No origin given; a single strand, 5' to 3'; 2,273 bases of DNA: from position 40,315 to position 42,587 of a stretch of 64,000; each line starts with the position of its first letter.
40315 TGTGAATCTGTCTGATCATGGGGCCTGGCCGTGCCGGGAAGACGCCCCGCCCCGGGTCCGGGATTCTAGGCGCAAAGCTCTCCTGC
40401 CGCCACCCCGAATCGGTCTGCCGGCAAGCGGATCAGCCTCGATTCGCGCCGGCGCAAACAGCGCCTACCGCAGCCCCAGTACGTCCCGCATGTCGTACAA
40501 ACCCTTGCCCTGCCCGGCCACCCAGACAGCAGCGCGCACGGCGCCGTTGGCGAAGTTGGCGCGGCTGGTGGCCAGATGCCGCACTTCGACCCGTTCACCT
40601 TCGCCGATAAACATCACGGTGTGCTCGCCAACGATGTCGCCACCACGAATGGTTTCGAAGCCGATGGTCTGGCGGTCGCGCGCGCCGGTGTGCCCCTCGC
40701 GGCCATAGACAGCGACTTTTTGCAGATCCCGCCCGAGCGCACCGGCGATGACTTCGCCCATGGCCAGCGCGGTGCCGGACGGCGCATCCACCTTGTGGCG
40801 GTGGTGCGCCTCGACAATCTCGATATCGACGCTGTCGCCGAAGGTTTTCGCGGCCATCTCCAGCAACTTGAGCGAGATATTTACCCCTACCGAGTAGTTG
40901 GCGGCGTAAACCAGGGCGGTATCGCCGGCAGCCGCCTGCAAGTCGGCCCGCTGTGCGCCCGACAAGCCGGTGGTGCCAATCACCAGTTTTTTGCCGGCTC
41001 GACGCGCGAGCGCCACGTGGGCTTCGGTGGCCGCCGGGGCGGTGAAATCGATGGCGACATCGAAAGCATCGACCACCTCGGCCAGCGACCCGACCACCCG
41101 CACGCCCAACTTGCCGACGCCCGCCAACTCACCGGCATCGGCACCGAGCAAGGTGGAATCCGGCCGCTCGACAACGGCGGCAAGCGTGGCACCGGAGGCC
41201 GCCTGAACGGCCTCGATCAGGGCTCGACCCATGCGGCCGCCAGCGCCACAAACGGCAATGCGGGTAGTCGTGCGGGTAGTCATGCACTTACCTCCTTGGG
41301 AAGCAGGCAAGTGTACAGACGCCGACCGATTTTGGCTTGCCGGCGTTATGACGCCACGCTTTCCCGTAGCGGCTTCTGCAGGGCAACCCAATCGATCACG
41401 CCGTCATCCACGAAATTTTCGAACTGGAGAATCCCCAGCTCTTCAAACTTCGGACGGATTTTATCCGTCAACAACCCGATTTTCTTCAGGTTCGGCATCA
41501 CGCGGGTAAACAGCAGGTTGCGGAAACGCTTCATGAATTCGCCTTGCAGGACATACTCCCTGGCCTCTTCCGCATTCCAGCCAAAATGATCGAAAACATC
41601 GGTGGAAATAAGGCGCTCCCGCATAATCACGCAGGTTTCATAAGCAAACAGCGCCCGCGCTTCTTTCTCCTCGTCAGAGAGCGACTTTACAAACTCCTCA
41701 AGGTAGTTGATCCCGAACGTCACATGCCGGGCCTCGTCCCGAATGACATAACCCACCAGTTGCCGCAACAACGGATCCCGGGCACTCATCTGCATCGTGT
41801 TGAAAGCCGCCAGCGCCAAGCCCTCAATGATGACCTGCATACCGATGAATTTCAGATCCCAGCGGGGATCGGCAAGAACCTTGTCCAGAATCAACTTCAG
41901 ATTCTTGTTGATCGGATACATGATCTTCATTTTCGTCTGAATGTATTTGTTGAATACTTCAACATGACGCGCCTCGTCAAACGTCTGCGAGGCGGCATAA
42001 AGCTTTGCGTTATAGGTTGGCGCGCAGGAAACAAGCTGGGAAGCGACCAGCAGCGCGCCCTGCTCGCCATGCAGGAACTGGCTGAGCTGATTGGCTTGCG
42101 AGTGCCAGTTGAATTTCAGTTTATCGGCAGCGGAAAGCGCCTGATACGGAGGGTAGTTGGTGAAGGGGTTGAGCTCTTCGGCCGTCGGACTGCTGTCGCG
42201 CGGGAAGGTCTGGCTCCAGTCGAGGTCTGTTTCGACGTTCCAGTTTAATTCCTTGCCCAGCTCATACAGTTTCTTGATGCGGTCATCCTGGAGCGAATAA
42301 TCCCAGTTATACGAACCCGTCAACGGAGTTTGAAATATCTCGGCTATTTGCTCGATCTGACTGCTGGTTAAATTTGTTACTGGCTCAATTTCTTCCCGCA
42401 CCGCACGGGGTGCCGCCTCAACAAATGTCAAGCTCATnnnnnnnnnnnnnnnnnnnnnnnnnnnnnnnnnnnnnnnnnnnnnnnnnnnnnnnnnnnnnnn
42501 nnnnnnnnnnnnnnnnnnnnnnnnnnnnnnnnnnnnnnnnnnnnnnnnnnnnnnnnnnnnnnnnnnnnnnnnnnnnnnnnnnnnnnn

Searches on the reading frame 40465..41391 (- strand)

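Call 34: search_protein_families(library=ncbifam, proteins=[window:40465-41391:-], max_evalue=1e-10)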
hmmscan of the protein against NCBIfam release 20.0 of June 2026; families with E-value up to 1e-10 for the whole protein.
window:40465-41391:- (308 aa): 1 family
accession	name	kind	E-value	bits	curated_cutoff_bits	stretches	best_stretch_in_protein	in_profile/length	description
TIGR00036.1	dapB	equivalog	6.1e-94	314.5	122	1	44-306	3-270/270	4-hydroxy-tetrahydrodipicolinate reductase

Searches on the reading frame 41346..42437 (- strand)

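Call 34: search_protein_families(library=ncbifam, proteins=[window:41346-42437:-], max_evalue=1e-10)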
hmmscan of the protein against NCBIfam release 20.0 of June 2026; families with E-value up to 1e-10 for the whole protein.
window:41346-42437:- (363 aa): 0 families

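Call 52: search_protein_families(library=pfam, proteins=[window:41346-42437:-], max_evalue=0.00001)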
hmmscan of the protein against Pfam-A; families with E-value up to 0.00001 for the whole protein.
window:41346-42437:- (363 aa): 1 family
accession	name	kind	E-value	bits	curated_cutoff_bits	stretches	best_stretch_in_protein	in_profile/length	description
PF11583.14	AurF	-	8e-15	55.2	29.6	1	52-320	6-281/282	P-aminobenzoate N-oxygenase AurF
